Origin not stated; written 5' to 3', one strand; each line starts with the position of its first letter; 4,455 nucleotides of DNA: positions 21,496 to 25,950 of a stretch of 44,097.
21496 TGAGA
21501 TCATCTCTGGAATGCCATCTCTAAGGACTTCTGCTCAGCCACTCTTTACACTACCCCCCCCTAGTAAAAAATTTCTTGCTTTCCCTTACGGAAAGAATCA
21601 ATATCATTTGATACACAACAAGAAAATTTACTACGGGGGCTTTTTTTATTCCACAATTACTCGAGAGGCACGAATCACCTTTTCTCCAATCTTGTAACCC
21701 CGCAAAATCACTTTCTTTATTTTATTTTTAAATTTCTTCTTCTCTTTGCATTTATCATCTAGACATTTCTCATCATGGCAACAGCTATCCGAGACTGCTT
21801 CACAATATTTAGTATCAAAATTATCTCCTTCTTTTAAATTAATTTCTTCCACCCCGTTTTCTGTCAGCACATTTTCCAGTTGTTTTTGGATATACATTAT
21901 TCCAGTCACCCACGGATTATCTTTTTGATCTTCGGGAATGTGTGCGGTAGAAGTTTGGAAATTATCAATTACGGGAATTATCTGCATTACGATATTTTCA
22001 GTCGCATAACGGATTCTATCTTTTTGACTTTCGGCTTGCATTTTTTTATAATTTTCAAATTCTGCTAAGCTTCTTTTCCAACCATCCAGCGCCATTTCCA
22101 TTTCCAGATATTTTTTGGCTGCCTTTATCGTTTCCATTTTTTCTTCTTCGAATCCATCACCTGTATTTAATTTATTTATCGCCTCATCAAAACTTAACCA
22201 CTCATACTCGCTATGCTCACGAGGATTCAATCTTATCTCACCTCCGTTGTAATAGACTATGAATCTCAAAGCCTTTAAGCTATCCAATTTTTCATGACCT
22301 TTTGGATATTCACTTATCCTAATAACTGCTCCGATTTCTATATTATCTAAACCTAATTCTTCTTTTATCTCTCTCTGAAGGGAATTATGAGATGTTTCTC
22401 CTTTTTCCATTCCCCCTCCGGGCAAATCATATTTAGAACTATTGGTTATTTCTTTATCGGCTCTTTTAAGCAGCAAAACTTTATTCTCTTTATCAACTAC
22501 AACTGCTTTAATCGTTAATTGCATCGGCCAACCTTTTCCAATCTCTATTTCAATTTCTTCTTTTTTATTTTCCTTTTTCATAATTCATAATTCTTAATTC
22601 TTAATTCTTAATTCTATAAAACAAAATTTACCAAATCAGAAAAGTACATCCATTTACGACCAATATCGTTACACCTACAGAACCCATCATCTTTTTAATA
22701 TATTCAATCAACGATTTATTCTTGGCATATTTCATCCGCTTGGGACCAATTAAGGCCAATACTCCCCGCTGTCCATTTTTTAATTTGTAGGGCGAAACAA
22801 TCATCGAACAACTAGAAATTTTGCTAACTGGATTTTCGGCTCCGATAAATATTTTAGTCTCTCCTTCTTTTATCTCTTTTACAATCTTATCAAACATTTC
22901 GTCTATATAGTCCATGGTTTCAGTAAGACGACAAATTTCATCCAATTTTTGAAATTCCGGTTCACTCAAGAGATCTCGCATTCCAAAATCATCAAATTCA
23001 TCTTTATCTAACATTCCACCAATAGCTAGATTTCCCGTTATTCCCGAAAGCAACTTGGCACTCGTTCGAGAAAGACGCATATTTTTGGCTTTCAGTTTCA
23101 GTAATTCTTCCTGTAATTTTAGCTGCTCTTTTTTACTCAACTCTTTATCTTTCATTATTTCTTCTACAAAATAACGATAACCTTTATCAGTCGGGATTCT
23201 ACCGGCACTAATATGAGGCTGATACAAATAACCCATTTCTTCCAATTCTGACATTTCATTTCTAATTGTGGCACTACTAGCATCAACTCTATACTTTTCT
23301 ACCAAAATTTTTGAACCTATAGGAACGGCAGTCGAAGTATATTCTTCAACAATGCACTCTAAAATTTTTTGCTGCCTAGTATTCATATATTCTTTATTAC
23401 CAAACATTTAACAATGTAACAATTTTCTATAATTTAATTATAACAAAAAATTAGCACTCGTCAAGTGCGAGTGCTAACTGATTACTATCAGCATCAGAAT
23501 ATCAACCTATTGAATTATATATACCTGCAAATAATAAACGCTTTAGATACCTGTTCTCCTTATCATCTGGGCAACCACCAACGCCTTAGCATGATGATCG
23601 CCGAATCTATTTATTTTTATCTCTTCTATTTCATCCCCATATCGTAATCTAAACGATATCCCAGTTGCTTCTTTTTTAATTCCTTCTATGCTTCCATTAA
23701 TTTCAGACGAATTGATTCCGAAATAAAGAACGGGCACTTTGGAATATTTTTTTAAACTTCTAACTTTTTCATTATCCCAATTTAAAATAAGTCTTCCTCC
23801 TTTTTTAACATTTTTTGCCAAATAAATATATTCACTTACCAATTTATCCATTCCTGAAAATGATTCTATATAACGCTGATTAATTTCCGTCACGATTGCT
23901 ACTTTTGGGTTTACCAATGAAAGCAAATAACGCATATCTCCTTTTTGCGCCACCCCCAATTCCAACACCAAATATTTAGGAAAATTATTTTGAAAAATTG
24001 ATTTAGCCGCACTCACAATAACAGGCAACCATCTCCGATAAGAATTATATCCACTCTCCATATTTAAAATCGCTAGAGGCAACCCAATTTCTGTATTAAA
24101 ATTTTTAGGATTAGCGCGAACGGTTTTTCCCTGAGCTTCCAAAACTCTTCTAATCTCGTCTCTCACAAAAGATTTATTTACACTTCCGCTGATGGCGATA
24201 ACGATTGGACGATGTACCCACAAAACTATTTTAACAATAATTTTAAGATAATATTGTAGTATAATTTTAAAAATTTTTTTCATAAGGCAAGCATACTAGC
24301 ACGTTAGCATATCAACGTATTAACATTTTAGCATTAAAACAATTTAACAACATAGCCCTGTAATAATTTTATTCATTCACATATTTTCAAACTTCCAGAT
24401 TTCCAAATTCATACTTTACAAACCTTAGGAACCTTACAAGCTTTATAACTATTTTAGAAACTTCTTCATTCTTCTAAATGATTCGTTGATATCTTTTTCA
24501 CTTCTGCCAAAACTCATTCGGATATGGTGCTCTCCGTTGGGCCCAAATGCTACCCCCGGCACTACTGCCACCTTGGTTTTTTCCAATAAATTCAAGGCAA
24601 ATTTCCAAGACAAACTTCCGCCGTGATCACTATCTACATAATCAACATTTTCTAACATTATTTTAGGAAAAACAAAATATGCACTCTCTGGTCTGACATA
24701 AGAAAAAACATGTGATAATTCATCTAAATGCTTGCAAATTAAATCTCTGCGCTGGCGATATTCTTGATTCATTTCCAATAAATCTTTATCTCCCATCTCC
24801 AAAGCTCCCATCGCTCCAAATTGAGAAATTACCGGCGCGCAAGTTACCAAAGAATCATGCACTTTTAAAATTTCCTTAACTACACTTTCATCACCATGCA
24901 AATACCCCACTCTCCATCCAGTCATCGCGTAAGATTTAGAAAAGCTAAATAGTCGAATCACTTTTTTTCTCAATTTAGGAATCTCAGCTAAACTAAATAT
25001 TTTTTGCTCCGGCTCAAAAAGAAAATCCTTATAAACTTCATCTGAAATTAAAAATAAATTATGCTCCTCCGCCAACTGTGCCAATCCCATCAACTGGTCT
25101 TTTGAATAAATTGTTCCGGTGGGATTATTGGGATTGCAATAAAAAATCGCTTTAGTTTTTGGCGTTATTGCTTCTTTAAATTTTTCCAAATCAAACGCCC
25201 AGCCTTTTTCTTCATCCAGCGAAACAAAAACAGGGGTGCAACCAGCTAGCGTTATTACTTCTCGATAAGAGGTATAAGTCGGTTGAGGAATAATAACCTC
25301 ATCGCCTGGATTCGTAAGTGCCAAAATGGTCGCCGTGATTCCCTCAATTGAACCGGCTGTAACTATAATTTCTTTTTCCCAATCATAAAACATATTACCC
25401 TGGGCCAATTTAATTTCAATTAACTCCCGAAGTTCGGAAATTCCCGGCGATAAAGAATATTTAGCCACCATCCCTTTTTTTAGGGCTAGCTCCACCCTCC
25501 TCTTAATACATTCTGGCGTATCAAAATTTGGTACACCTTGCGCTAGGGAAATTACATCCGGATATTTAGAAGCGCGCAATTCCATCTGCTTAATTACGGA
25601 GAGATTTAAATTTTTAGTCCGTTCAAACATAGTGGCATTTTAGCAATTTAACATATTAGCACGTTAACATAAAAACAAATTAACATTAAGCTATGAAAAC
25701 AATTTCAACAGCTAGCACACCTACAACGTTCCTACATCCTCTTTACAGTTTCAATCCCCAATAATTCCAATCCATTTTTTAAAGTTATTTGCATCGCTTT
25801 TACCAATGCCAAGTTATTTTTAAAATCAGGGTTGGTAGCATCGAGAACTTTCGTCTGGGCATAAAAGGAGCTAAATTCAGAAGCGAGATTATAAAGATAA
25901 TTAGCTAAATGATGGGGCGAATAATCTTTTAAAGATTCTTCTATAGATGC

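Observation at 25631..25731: Thirteen octamers in perfect register from the argS stop codon to the aminotransferase ATG: a phased array of stop/start and extended -10-like elements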

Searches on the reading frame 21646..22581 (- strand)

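Call 8: search_protein_families(library=pfam, proteins=[window:21646-22581:-])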
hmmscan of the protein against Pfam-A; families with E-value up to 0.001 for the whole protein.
window:21646-22581:- (311 aa): 2 families
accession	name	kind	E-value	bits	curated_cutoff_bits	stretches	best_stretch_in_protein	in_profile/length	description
PF01025.24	GrpE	-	2.2e-31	109.2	25.8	1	147-310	15-163/165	GrpE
PF00293.34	NUDIX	-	1.6e-17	64.2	21.1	1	22-137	4-119/134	NUDIX domain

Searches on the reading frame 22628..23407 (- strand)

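Call 8: search_protein_families(library=pfam, proteins=[window:22628-23407:-])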
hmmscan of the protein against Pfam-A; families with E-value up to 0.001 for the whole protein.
window:22628-23407:- (259 aa): 1 family
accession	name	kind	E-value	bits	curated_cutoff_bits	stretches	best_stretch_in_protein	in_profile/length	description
PF01628.27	HrcA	-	3.1e-20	73.5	22.2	1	112-229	105-213/215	HrcA protein C terminal domain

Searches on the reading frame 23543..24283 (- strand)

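Call 8: search_protein_families(library=pfam, proteins=[window:23543-24283:-])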
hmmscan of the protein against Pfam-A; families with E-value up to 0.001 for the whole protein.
window:23543-24283:- (246 aa): 1 family
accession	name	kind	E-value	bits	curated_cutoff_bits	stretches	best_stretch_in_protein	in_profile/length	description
PF08245.18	Mur_ligase_M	-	1.9e-17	64.3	24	1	32-238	2-196/200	Mur ligase middle domain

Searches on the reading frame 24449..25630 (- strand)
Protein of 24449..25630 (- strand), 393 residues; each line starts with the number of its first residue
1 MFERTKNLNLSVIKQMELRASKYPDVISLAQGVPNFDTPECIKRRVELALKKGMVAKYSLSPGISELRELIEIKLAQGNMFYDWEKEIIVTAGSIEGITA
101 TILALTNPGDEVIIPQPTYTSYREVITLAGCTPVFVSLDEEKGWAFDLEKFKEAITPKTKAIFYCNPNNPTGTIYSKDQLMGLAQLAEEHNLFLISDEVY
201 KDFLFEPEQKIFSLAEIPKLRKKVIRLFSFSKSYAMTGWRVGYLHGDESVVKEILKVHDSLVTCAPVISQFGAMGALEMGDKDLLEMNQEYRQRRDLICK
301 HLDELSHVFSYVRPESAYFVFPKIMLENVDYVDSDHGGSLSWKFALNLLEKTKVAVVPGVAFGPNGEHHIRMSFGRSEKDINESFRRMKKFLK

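Call 8: search_protein_families(library=pfam, proteins=[window:24449-25630:-])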
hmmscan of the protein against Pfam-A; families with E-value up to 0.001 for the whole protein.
window:24449-25630:- (393 aa): 5 families
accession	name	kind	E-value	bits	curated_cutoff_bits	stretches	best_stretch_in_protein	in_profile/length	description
PF00155.27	Aminotran_1_2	-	7.1e-67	226.6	19.7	1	25-383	2-356/361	Aminotransferase class I and II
PF01041.23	DegT_DnrJ_EryC1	-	8.9e-13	48.6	19.8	1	101-197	55-145/360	DegT/DnrJ/EryC1/StrS aminotransferase family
PF00266.25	Aminotran_5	-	1.5e-07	31.2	21.5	1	84-196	60-174/371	Aminotransferase class-V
PF01053.26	Cys_Met_Meta_PP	-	1.1e-05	24.7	27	1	92-199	74-175/381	Cys/Met metabolism PLP-dependent enzyme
PF01212.27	Beta_elim_lyase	-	0.00014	21.8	27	1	102-197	64-168/288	Beta-eliminating lyase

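Call 15: find_related_loci(query=window:24449-25630:-, collection=metagenome_contigs, flank=10000)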
Query window:24449-25630:- (393 aa) in metagenome_contigs; peptide patterns used: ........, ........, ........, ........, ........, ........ (x = any residue, [..] = any of these).
64 stretches matched a pattern; 29 encode a relative of the query (tblastn E <= 1e-3); 29 distinct loci.
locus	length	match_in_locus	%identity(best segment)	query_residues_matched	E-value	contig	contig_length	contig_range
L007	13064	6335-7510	89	1-392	0e+0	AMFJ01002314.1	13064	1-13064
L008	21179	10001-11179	88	1-393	0e+0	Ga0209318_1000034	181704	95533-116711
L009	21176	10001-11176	86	1-392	0e+0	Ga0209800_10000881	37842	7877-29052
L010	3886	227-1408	85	1-392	0e+0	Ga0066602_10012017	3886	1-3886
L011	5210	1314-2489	83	1-392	0e+0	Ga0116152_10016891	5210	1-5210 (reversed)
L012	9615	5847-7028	77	1-393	0e+0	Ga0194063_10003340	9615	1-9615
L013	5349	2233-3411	78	1-392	0e+0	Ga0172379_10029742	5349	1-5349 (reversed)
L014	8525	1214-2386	77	4-393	0e+0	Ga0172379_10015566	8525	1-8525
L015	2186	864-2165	71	1-393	0e+0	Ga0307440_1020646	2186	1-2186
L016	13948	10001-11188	73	1-393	0e+0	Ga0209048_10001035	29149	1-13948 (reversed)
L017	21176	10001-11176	85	1-392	0e+0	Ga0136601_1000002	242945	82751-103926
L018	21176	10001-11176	91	1-392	0e+0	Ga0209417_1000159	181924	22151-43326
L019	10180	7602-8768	72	1-393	0e+0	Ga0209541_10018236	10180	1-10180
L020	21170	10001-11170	69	1-393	0e+0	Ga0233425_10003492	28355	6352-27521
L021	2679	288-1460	71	1-393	0e+0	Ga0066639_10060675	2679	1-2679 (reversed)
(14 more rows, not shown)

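Call 42: find_encoding_contigs(protein=window:24449-25630:-, flank=3000, max_places=10)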
Protein window:24449-25630:- (393 aa): 1 contig read that carries it; 1 place shown.
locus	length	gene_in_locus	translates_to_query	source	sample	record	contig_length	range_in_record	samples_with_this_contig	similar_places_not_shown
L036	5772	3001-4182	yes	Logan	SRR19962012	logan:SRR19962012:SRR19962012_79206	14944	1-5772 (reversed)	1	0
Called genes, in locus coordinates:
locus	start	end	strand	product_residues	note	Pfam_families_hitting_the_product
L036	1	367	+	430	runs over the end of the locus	PF12704:MacB_PCD, PF02687:FtsX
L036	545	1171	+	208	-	PF09997:DUF2238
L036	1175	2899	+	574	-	PF03485:Arg_tRNA_synt_N, PF00750:tRNA-synt_1d, PF05746:DALR_1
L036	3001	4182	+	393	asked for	PF00155:Aminotran_1_2, PF00266:Aminotran_5, PF01041:DegT_DnrJ_EryC1, PF01053:Cys_Met_Meta_PP (weak)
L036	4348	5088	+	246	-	PF08245:Mur_ligase_M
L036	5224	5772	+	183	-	?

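Call 44: find_homologous_proteins(query=window:24449-25630:-, max_evalue=1e-100)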
Query window:24449-25630:- (393 aa): 1199 proteins with E <= 1e-100 among 8000 candidates; the best 120 are listed.
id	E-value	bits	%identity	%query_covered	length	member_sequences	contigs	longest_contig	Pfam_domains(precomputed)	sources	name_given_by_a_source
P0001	8.2e-263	889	100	100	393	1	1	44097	PF00155.28,PF00266.26,PF01053.27,PF01041.24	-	-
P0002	3.4e-245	831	92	100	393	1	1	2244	PF00155.28,PF00266.26,PF01212.28,PF01053.27,PF01041.24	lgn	-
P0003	9.7e-242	819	91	100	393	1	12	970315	PF00155.28,PF00266.26,PF01212.28,PF01053.27,PF01041.24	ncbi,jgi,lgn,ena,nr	ncbi:MAG: Aromatic amino acid aminotransferase [Candidatus Moranbacteria bacterium GW2011_GWF2_34_56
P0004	4.3e-241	817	90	100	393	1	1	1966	PF00155.28,PF00266.26,PF01212.28,PF01053.27,PF01041.24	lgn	-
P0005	1.1e-238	809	90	100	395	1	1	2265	PF00155.28,PF00266.26,PF01041.24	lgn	-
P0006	2.0e-231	785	87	99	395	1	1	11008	PF00155.28,PF00266.26,PF01053.27,PF01041.24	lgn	-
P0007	5.4e-231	784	87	100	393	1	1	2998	PF00155.28,PF00266.26,PF01041.24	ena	-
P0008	7.4e-231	784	87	100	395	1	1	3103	PF00155.28,PF00266.26,PF01041.24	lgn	-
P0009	1.9e-230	782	87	100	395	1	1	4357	PF00155.28,PF00266.26,PF01041.24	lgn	-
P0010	1.3e-229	779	86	100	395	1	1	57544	PF00155.28,PF00266.26,PF01041.24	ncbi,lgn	ncbi:MAG: pyridoxal phosphate-dependent aminotransferase [Candidatus Moraniibacteriota bacterium]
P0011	1.3e-229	779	86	100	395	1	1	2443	PF00155.28,PF00266.26,PF01041.24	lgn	-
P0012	7.1e-229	777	86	100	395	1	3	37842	PF00155.28,PF00266.26,PF01041.24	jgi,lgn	-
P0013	5.5e-227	771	85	100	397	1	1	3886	PF00155.28,PF00266.26,PF01041.24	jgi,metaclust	metaclust:\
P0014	7.7e-225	764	87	100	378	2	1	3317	PF00155.28,PF00266.26,PF01041.24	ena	-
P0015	3.5e-221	752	83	100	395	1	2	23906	PF00155.28,PF00266.26,PF01041.24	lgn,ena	-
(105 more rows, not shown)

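Call 45: find_encoding_contigs(protein=P0002, flank=3000, max_places=3)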
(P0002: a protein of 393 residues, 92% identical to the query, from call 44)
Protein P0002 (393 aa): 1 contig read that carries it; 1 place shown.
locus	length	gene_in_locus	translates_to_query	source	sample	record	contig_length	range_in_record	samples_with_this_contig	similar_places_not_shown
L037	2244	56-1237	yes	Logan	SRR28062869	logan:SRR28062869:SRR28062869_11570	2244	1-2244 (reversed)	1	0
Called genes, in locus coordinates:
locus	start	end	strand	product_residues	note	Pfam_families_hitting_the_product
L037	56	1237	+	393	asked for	PF00155:Aminotran_1_2, PF00266:Aminotran_5 (weak), PF01053:Cys_Met_Meta_PP (faint), PF01212:Beta_elim_lyase (faint), PF01041:DegT_DnrJ_EryC1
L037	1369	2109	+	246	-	PF08245:Mur_ligase_M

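Call 46: find_encoding_contigs(protein=P0004, flank=3000, max_places=3)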
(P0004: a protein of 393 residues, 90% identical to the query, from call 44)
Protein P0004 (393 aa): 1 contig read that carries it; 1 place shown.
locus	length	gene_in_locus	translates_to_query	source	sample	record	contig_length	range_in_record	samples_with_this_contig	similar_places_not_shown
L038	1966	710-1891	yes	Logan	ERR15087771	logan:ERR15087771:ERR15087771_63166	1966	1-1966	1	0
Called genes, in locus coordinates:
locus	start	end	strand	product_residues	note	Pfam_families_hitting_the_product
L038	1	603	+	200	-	?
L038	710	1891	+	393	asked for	PF00155:Aminotran_1_2, PF00266:Aminotran_5, PF01053:Cys_Met_Meta_PP (weak), PF01041:DegT_DnrJ_EryC1, PF01212:Beta_elim_lyase (faint)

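Call 47: find_encoding_contigs(protein=P0005, flank=3000, max_places=3)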
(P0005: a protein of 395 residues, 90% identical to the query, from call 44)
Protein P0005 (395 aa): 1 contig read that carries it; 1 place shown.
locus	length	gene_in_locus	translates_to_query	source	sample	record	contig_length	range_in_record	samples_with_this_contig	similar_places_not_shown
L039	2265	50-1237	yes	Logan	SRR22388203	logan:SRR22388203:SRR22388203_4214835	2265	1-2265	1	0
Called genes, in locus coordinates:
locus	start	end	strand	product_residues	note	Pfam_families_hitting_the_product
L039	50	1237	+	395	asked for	PF00155:Aminotran_1_2, PF00266:Aminotran_5 (weak), PF01041:DegT_DnrJ_EryC1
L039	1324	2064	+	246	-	PF08245:Mur_ligase_M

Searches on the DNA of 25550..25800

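Call 56: search_rna_families(source=window, start=25550, end=25800, threshold=evalue, max_evalue=1)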
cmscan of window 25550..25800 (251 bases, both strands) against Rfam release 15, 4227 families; matches with E-value up to 1: 0.
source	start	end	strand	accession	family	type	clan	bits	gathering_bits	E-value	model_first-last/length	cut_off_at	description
